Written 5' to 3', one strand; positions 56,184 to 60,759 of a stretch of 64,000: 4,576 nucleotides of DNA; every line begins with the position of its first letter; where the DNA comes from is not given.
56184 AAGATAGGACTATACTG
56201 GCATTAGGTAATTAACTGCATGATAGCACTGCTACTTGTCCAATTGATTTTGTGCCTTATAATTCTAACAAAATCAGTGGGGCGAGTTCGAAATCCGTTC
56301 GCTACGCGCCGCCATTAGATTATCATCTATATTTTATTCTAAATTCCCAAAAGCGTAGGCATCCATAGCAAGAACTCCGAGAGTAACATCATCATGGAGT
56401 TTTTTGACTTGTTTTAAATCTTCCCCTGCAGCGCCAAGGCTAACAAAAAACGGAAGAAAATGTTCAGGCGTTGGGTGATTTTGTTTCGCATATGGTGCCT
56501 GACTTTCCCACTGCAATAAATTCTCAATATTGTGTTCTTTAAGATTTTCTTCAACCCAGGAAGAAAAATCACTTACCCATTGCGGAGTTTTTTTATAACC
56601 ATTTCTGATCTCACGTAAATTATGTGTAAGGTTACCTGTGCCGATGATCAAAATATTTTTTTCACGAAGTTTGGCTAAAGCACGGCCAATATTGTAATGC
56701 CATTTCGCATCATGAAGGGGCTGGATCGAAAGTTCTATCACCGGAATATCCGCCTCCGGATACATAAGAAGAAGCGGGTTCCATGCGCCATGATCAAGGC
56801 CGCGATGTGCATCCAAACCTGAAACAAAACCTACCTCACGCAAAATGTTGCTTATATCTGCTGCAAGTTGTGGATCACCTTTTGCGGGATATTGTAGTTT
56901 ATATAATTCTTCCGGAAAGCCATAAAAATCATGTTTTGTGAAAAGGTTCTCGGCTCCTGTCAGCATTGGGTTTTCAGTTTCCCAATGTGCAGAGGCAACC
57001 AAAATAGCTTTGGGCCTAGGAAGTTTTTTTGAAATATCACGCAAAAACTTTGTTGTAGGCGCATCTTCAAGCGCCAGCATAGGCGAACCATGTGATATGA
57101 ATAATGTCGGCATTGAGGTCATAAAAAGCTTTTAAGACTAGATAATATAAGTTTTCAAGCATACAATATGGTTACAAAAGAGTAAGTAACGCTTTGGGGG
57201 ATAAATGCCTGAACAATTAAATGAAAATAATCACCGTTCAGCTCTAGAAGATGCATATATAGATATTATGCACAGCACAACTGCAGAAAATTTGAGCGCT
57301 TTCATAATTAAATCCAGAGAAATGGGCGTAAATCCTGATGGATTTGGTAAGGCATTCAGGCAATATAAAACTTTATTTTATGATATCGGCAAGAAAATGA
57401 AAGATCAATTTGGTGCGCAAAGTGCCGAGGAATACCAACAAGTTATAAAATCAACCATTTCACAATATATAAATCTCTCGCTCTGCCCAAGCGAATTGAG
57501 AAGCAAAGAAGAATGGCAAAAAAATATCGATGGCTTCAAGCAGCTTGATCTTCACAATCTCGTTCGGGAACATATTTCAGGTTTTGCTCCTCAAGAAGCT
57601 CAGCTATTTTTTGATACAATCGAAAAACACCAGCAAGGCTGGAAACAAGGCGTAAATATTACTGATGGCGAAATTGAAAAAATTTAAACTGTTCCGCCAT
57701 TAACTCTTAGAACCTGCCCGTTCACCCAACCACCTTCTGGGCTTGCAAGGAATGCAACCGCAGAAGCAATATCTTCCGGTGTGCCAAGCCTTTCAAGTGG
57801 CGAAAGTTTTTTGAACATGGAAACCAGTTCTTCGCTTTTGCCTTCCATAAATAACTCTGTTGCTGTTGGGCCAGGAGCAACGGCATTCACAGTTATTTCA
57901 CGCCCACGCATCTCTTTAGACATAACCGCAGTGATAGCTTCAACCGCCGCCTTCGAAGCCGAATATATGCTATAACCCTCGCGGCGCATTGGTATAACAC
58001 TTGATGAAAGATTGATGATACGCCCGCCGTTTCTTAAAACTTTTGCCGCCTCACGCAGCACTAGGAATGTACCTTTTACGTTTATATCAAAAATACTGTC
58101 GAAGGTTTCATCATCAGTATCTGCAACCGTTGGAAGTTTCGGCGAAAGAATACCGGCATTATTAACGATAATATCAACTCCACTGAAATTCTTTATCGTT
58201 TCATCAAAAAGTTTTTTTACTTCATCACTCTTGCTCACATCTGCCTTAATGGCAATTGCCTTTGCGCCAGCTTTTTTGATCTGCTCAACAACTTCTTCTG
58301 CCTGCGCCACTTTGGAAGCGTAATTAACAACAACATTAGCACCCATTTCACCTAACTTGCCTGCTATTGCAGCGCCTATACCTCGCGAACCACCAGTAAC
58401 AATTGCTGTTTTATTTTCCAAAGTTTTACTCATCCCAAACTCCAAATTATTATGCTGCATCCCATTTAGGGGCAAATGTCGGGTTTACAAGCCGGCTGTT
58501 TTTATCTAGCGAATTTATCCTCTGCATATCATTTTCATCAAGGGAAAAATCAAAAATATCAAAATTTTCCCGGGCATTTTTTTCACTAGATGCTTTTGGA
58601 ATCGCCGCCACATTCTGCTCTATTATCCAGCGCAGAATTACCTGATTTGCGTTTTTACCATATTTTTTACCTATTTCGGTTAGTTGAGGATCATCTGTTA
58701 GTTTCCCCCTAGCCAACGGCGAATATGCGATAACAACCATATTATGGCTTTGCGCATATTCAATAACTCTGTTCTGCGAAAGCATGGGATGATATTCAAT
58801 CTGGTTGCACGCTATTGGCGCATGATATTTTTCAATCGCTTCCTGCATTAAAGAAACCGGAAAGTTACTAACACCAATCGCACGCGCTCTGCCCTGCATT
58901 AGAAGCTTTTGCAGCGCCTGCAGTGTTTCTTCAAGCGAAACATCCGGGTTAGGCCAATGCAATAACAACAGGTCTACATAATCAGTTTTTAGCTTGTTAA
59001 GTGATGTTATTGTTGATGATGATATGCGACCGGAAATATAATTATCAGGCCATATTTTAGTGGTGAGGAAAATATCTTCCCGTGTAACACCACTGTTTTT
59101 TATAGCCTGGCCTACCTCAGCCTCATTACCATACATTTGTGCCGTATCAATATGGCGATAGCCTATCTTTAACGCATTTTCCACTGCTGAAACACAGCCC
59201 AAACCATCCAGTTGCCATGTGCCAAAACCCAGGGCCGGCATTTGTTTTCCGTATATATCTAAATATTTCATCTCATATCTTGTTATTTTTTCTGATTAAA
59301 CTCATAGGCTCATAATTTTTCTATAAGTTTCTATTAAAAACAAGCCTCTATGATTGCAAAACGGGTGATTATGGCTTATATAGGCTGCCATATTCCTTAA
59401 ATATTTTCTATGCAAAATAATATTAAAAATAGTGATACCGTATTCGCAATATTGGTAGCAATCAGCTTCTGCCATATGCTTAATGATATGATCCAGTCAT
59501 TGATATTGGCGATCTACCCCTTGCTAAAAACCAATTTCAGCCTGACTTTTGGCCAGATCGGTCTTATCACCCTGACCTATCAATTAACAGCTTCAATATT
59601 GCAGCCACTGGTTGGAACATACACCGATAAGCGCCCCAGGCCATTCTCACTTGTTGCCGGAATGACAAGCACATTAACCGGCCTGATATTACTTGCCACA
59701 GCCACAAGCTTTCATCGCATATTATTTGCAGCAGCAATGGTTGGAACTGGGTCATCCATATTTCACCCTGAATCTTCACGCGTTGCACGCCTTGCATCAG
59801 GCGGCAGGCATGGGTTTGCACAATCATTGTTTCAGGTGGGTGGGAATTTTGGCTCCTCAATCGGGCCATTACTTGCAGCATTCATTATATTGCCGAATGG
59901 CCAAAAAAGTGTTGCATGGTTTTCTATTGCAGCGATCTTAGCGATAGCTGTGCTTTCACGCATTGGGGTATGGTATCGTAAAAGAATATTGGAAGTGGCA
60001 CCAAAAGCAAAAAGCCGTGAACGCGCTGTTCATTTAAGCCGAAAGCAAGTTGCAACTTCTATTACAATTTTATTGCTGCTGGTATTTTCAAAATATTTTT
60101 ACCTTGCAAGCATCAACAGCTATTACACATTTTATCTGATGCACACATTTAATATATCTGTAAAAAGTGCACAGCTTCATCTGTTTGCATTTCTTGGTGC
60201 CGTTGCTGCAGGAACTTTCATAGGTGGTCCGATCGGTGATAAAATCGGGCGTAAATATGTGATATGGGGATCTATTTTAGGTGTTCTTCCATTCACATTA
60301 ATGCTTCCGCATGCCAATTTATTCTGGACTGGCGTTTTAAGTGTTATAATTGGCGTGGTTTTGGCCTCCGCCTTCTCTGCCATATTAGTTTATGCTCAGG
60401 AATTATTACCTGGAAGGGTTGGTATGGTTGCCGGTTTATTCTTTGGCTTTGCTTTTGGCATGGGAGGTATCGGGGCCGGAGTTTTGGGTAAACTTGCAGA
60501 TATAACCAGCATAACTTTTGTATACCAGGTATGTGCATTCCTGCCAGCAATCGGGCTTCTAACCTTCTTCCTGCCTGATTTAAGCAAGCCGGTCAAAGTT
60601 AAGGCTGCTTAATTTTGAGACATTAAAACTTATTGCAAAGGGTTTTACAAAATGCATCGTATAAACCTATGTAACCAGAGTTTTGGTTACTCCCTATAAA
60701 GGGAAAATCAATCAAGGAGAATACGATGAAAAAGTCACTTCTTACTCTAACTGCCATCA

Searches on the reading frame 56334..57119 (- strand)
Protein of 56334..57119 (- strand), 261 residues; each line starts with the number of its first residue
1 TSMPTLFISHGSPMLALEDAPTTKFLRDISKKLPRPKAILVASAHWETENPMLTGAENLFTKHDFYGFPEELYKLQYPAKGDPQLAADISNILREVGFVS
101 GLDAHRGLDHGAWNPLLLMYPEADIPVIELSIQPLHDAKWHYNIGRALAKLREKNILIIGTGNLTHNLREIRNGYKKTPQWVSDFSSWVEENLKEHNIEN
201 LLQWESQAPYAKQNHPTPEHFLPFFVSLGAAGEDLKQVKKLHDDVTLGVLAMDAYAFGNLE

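Call 52: search_protein_families(library=pfam, proteins=[window:56334-57119:-], max_evalue=0.00001)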
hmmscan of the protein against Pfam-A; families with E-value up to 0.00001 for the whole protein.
window:56334-57119:- (261 aa): 1 family
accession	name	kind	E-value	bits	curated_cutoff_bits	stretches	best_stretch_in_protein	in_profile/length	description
PF02900.23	LigB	-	2.1e-42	145.5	26.3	1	5-240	2-253/269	Catalytic LigB subunit of aromatic ring-opening dioxygenase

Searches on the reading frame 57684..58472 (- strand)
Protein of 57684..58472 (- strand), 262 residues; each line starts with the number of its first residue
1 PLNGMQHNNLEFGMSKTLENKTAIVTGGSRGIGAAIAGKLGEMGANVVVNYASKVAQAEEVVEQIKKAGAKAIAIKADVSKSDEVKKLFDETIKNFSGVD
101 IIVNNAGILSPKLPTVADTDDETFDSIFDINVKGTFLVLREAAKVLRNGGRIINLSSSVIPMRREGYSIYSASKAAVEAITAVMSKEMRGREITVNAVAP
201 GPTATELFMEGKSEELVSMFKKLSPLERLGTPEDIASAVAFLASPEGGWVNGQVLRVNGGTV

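Call 52: search_protein_families(library=pfam, proteins=[window:57684-58472:-], max_evalue=0.00001)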
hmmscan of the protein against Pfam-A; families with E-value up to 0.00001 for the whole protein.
window:57684-58472:- (262 aa): 4 families
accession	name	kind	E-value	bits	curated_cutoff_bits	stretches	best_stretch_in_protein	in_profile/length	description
PF13561.12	adh_short_C2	-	2.8e-63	214.1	27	1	30-260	6-234/236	Enoyl-(Acyl carrier protein) reductase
PF00106.31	adh_short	-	7e-54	182.7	26.6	1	21-213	1-192/195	short chain dehydrogenase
PF08659.16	KR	-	1.4e-15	58.2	22.6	1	22-186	2-165/180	KR domain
PF01370.27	Epimerase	-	5.8e-07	29.6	20.9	1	24-193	2-164/240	NAD dependent epimerase/dehydratase family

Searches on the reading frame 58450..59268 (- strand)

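Call 52: search_protein_families(library=pfam, proteins=[window:58450-59268:-], max_evalue=0.00001)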
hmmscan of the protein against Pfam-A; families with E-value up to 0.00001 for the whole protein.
window:58450-59268:- (272 aa): 1 family
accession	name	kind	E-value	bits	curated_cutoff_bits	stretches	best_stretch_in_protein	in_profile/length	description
PF00248.27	Aldo_ket_red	-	4.3e-64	216.8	24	1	13-255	2-290/291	Aldo/keto reductase family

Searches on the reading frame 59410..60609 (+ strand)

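Call 52: search_protein_families(library=pfam, proteins=[window:59410-60609:+], max_evalue=0.00001)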
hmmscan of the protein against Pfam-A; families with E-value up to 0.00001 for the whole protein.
window:59410-60609:+ (400 aa): 1 family
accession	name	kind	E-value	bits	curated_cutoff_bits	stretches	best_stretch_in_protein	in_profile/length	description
PF07690.21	MFS_1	-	9e-39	133.8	33.4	2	19-237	2-223/347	Major Facilitator Superfamily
